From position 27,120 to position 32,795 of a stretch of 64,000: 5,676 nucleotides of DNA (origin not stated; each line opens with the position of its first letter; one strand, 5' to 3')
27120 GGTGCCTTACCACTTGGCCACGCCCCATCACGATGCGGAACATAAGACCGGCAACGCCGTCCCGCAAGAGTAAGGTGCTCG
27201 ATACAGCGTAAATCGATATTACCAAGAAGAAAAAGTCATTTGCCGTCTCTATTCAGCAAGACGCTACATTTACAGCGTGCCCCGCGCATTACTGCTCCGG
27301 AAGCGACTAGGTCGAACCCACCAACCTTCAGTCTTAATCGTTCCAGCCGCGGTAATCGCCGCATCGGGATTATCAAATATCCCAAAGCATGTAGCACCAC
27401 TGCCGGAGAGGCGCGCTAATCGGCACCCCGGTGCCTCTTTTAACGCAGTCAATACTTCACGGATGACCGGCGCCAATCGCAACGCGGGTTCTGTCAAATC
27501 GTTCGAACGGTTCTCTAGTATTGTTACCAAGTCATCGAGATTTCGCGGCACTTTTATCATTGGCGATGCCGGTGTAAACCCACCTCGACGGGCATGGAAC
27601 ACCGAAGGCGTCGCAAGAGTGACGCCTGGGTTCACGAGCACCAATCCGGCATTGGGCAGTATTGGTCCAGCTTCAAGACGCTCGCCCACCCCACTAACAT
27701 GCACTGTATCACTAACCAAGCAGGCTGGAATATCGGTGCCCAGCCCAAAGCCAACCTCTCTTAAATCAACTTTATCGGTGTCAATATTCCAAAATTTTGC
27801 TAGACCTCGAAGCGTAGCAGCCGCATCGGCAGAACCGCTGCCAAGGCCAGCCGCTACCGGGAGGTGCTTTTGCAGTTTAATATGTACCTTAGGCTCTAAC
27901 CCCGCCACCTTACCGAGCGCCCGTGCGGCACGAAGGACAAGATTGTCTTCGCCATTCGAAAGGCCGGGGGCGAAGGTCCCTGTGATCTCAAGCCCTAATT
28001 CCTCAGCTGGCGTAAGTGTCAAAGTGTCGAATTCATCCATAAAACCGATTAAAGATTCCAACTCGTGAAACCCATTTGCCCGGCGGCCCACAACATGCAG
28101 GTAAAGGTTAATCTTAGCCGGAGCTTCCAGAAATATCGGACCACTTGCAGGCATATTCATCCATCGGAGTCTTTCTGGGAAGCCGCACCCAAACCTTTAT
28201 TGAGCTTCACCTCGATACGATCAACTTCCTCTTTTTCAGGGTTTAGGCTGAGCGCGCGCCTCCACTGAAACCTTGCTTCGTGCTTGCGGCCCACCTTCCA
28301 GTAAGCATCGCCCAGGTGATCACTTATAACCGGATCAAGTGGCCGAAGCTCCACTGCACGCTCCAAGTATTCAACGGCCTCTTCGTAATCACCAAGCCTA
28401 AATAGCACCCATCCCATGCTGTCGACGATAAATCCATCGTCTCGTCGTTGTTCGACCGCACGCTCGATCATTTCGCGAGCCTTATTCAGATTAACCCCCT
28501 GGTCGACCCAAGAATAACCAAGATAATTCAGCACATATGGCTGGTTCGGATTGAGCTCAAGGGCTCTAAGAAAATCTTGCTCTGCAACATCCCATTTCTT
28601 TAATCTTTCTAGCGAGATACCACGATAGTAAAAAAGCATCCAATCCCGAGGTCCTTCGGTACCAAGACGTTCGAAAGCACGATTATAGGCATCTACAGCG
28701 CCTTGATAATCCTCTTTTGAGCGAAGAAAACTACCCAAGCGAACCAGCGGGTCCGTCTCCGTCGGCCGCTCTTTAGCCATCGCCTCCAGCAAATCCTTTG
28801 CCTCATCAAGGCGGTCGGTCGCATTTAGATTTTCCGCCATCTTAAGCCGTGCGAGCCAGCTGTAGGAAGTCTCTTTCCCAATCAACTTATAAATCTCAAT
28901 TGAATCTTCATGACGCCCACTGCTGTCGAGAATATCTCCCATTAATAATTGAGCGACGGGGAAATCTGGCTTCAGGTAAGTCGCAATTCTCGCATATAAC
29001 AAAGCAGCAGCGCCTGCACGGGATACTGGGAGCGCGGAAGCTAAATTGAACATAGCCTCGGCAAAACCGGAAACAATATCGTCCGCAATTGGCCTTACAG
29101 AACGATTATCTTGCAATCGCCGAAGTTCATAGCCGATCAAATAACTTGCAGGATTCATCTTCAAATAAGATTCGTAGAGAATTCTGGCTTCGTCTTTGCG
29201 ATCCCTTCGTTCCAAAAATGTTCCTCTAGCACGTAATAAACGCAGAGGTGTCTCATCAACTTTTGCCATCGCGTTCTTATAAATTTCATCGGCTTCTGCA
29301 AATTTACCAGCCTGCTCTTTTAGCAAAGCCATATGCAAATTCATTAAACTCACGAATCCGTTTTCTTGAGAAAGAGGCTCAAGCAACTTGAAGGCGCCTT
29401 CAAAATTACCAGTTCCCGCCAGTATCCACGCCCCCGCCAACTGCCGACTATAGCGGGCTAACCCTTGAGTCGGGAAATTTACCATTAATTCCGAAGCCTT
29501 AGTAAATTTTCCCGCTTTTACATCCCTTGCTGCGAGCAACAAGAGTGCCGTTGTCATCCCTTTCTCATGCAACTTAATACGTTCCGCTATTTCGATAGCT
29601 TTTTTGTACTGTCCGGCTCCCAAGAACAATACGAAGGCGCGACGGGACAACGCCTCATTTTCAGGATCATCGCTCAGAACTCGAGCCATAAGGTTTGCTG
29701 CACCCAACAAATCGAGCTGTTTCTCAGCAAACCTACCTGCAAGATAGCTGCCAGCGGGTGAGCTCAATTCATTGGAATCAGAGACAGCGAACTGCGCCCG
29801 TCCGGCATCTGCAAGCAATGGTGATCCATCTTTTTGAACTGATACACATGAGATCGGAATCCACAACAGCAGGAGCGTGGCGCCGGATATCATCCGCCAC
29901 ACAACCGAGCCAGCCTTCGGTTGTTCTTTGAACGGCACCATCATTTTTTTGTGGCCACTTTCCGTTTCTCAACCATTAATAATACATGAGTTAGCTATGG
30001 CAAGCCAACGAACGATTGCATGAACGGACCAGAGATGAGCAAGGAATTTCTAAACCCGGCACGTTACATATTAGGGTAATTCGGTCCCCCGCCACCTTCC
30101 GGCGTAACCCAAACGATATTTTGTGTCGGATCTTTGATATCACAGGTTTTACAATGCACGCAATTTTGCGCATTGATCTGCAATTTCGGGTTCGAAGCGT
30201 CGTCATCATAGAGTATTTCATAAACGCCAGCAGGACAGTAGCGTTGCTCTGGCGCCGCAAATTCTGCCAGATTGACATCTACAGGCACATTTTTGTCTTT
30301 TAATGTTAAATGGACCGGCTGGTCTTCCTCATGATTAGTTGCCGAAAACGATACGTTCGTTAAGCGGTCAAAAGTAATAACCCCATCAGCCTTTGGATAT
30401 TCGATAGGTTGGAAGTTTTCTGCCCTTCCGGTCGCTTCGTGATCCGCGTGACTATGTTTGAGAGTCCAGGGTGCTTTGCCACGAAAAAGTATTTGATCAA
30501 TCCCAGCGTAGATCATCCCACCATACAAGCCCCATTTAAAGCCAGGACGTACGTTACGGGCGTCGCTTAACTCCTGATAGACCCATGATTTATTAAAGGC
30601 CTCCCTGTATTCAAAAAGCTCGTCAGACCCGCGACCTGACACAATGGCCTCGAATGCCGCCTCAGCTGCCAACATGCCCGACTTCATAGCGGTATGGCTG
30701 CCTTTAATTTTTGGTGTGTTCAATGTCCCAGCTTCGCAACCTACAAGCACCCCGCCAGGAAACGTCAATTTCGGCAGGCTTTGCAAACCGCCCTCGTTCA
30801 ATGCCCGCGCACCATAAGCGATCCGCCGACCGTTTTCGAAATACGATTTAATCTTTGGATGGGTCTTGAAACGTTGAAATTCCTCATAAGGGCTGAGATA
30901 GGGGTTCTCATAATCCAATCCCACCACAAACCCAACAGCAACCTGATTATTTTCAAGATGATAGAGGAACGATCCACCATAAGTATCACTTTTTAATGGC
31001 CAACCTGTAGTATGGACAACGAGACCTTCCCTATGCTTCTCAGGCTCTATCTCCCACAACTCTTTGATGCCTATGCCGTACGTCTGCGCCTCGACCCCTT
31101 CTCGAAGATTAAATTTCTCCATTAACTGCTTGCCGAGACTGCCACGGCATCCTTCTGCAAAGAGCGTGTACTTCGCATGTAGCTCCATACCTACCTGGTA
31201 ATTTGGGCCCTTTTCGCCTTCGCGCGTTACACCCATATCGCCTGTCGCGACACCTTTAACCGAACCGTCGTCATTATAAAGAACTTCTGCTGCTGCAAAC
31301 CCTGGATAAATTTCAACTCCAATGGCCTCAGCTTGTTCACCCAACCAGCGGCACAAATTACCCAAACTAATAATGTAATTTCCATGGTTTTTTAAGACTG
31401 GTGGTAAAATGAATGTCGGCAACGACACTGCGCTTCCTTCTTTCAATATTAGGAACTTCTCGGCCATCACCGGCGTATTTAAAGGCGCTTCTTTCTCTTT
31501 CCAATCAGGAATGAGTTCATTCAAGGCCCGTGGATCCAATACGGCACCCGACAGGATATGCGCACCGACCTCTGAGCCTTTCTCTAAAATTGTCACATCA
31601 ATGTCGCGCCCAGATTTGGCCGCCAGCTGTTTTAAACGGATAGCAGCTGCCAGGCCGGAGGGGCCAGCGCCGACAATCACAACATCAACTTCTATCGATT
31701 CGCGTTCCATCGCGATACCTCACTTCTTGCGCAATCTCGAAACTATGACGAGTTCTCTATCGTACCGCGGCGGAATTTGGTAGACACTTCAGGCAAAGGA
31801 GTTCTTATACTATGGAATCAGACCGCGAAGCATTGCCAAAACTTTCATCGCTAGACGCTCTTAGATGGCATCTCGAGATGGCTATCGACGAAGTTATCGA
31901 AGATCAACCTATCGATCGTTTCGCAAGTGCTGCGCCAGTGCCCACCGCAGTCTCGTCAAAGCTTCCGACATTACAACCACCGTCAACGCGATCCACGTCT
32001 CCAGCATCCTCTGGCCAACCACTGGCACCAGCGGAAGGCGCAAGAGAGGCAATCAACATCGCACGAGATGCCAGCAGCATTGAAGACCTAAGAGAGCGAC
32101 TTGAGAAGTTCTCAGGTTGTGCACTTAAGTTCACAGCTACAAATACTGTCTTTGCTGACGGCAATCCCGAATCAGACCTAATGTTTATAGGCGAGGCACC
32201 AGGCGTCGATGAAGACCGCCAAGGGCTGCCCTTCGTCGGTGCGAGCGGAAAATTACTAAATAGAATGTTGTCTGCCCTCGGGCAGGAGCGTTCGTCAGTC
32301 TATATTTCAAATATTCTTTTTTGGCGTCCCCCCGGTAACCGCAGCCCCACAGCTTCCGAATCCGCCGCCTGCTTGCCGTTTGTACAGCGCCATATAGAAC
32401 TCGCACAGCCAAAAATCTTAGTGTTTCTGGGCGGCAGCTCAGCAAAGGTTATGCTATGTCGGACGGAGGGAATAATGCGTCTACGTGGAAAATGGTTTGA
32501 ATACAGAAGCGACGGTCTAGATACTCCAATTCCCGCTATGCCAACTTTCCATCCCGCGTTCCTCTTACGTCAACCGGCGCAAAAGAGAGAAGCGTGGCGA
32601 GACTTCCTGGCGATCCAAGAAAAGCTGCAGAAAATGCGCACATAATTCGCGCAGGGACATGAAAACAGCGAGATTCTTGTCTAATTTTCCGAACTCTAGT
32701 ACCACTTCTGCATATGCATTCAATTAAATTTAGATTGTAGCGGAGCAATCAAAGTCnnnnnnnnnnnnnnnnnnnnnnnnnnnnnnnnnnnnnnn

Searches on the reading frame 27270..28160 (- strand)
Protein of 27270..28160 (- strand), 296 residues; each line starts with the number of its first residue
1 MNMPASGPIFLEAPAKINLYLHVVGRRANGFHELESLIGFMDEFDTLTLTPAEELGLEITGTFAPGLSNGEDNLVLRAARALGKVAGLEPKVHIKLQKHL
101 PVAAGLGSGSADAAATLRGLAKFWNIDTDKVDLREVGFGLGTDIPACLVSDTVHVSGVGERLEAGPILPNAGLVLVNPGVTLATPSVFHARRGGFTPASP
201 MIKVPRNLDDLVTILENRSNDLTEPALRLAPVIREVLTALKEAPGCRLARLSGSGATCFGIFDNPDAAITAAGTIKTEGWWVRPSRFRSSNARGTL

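Call 40: search_protein_families(library=pfam, proteins=[window:27270-28160:-], max_evalue=0.00001)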
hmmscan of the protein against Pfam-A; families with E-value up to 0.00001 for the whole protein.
window:27270-28160:- (296 aa): 2 families
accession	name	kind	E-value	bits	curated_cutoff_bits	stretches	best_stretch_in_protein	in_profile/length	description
PF00288.32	GHMP_kinases_N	-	6.4e-16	58.8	22.3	1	73-149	1-85/87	GHMP kinases N terminal domain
PF08544.19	GHMP_kinases_C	-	9e-10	39.3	21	1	217-272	20-76/85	GHMP kinases C terminal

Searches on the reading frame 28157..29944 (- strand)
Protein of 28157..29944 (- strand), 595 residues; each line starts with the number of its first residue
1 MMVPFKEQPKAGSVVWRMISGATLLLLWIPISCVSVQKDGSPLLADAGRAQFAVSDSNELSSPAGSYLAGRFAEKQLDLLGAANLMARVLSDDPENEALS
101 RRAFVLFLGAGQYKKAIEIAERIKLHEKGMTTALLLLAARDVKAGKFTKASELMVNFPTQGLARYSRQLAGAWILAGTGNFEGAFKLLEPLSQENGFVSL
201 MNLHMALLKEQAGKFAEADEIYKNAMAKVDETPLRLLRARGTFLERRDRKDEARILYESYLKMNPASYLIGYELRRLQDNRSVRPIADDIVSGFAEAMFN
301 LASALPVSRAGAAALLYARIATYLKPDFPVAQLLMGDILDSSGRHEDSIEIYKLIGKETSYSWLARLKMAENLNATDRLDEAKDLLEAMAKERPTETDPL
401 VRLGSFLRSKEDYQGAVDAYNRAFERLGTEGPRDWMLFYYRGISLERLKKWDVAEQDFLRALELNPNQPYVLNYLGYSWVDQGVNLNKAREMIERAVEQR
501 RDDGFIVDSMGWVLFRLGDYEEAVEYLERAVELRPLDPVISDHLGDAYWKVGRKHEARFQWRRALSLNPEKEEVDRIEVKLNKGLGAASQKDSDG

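Call 40: search_protein_families(library=pfam, proteins=[window:28157-29944:-], max_evalue=0.00001)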
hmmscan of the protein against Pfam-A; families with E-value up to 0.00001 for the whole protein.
window:28157-29944:- (595 aa): 17 families
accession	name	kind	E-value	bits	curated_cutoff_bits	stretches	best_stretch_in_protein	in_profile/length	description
PF07719.23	TPR_2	-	1e-29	100.6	27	1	510-535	7-32/34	Tetratricopeptide repeat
PF13428.12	TPR_14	-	1.6e-26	90.5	23.5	0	510-539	7-36/44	Tetratricopeptide repeat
PF00515.34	TPR_1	-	1.1e-25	88.8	27.8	1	510-535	7-32/34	Tetratricopeptide repeat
PF13181.12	TPR_8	-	9.3e-23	78.8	25.7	0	510-535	7-32/34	Tetratricopeptide repeat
PF14559.12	TPR_19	-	2.5e-22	79.4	25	0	79-128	7-56/68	Tetratricopeptide repeat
PF13424.12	TPR_12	-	7.7e-21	74.5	30.1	0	486-534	26-75/77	Tetratricopeptide repeat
PF13432.12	TPR_16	-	2.1e-19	70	32.7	1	408-469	8-65/65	Tetratricopeptide repeat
PF13414.12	TPR_11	-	1.4e-15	57.2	26.8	1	513-552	3-42/42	TPR repeat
PF09976.15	TPR_21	-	1.8e-15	57.6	25.5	0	356-431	106-180/193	Tetratricopeptide repeat-like domain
PF13174.12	TPR_6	-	5.4e-15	55.4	26.3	0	510-535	6-31/33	Tetratricopeptide repeat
PF23914.1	TPR_CcmH_CycH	-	3.6e-12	46.8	42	0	433-533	51-150/158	Cytochrome c-type biogenesis protein H TPR domain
PF13176.12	TPR_7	-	1.1e-11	44.3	27.9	0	510-537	5-34/36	Tetratricopeptide repeat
PF13431.12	TPR_17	-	4.3e-11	42.6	24.4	0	458-477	2-21/34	Tetratricopeptide repeat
PF13371.12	TPR_9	-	2.7e-09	37.4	35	0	516-581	7-72/73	Tetratricopeptide repeat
PF12895.13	ANAPC3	-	3.3e-09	37.3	27.2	0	492-558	11-76/82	Anaphase-promoting complex, cyclosome, subunit 3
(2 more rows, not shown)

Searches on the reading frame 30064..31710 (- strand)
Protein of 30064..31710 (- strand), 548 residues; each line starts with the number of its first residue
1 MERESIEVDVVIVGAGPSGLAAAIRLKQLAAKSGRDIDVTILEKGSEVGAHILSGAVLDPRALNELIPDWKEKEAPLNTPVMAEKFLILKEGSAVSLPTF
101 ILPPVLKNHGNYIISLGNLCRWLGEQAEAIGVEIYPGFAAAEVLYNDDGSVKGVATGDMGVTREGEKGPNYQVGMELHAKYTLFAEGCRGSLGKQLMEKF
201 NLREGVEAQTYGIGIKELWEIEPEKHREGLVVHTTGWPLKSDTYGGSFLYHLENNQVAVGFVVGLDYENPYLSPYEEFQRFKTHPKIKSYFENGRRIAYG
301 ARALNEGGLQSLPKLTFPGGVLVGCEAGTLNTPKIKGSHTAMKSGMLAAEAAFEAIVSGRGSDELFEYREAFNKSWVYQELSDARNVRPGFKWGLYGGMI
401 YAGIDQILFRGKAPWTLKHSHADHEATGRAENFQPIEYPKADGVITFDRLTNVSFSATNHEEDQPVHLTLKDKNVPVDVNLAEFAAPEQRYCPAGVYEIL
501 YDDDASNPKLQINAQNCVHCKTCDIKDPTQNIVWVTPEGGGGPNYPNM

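Call 40: search_protein_families(library=pfam, proteins=[window:30064-31710:-], max_evalue=0.00001)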
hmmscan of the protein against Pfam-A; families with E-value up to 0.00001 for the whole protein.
window:30064-31710:- (548 aa): 7 families
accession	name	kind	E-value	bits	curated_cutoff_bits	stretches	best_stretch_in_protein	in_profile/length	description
PF05187.19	Fer4_ETF_QO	-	1.6e-51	173.2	24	1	443-545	1-103/104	Electron transfer flavoprotein-ubiquinone oxidoreductase, 4Fe-4S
PF21162.3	ETFQO_UQ-bd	-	1.5e-45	154.1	27.7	1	211-304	1-96/96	ETF-QO, ubiquinone-binding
PF01266.30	DAO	-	5e-09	36.6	27.9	0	9-50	1-36/353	FAD dependent oxidoreductase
PF13450.12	NAD_binding_8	-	2.9e-08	34.3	21.9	1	12-56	1-39/68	NAD(P)-binding Rossmann-like domain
PF00890.30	FAD_binding_2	-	5.2e-06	26.3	20.4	0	9-52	1-38/414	FAD binding domain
PF01494.25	FAD_binding_3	-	5.7e-06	26.2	22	0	7-47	1-35/349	FAD binding domain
PF01946.23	Thi4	-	9.5e-06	25.4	26.2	0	5-55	15-60/235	Thi4 family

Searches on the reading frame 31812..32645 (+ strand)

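Call 40: search_protein_families(library=pfam, proteins=[window:31812-32645:+], max_evalue=0.00001)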
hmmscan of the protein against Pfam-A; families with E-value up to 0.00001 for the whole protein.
window:31812-32645:+ (277 aa): 1 family
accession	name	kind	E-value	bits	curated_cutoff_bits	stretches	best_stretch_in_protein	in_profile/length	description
PF03167.25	UDG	-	5.6e-34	117.7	24.3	1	115-265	2-140/141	Uracil DNA glycosylase superfamily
